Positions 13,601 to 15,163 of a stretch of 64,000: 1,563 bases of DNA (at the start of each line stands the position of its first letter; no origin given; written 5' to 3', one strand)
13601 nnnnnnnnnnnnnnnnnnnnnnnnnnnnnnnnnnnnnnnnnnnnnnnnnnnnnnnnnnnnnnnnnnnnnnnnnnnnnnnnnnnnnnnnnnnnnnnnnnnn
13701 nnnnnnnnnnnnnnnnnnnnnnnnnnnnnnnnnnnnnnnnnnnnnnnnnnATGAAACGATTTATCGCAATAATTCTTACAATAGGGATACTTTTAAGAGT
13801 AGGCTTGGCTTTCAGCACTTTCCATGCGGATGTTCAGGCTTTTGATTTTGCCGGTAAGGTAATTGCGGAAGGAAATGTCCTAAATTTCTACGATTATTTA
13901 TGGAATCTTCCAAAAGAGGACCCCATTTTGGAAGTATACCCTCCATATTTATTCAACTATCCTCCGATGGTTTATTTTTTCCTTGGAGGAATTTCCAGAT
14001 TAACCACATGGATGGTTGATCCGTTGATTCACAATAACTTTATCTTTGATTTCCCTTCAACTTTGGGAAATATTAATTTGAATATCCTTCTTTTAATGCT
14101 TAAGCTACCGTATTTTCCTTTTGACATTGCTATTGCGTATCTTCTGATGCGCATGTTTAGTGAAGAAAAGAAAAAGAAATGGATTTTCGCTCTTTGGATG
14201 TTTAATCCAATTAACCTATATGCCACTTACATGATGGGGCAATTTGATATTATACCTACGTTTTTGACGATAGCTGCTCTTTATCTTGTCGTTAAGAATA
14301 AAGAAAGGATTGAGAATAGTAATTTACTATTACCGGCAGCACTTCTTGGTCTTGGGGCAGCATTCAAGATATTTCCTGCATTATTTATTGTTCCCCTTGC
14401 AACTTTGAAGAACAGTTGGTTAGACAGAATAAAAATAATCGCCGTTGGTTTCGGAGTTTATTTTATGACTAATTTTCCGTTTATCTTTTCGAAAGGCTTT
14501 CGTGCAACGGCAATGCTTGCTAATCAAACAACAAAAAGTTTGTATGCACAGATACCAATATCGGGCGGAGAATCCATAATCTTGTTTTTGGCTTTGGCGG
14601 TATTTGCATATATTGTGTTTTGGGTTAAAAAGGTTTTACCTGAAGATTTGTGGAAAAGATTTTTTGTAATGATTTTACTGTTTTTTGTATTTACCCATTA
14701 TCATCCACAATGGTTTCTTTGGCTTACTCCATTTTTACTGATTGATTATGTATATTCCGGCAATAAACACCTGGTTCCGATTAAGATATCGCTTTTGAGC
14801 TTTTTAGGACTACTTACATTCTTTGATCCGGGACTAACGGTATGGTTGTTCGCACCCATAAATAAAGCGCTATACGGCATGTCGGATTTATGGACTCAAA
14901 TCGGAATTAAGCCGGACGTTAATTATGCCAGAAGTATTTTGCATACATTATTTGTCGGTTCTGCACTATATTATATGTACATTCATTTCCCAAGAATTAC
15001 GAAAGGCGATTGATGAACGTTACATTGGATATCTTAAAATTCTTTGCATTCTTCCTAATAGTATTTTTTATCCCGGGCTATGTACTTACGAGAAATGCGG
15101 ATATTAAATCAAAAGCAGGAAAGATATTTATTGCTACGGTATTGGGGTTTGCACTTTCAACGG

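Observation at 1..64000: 64-kb single-strand glycosylation supercluster dominated by GT-C-type membrane glycosyltransferases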

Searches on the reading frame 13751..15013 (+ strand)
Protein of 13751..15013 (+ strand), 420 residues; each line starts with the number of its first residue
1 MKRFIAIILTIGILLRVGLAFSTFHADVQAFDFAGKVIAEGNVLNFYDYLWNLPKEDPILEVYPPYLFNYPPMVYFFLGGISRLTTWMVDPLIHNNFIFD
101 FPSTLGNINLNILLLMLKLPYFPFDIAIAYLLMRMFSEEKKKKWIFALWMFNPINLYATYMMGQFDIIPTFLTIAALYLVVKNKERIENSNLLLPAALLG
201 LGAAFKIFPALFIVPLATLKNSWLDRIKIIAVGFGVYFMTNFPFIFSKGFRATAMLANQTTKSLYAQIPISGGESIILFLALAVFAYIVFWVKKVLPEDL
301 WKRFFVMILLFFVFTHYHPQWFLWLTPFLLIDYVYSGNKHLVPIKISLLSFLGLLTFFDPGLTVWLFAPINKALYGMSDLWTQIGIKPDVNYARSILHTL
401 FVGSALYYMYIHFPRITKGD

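Call 5: search_protein_families(library=pfam, proteins=[window:13751-15013:+], max_evalue=0.01)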
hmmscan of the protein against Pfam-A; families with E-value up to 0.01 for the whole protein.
window:13751-15013:+ (420 aa): 1 family
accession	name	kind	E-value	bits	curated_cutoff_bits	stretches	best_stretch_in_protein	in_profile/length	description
PF09594.16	GT87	-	5.4e-09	36.6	25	1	127-291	36-208/237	Glycosyltransferase family 87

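Call 80: search_solved_structures(query=window:13751-15010:+, max_evalue=10)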
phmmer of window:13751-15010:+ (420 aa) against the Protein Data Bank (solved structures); distinct sequences matched with E-value up to 10: 8.
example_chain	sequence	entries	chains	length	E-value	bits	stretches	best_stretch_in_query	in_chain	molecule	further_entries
6did_D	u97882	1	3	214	0.58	12.4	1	138-178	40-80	Monoclonal antibody 10A heavy chain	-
6x96_H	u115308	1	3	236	0.6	12.3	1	137-178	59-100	monoclonal antibody 10A fragment antigen binding heavy chain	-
6cjk_B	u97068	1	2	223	0.62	12.3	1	138-178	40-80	Immunoglobulin Fab heavy chain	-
5zcc_A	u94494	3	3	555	2.1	10.6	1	40-114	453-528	Alpha-glucosidase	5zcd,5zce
5zcb_A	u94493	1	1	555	2.1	10.6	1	40-114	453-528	Alpha-glucosidase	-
8ibk_A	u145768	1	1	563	2.1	10.6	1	40-114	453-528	Alpha-glucosidase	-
8ids_A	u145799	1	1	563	2.1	10.5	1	40-114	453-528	Alpha-glucosidase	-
9g6x_C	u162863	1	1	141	2.8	10.1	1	124-168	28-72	sybody 1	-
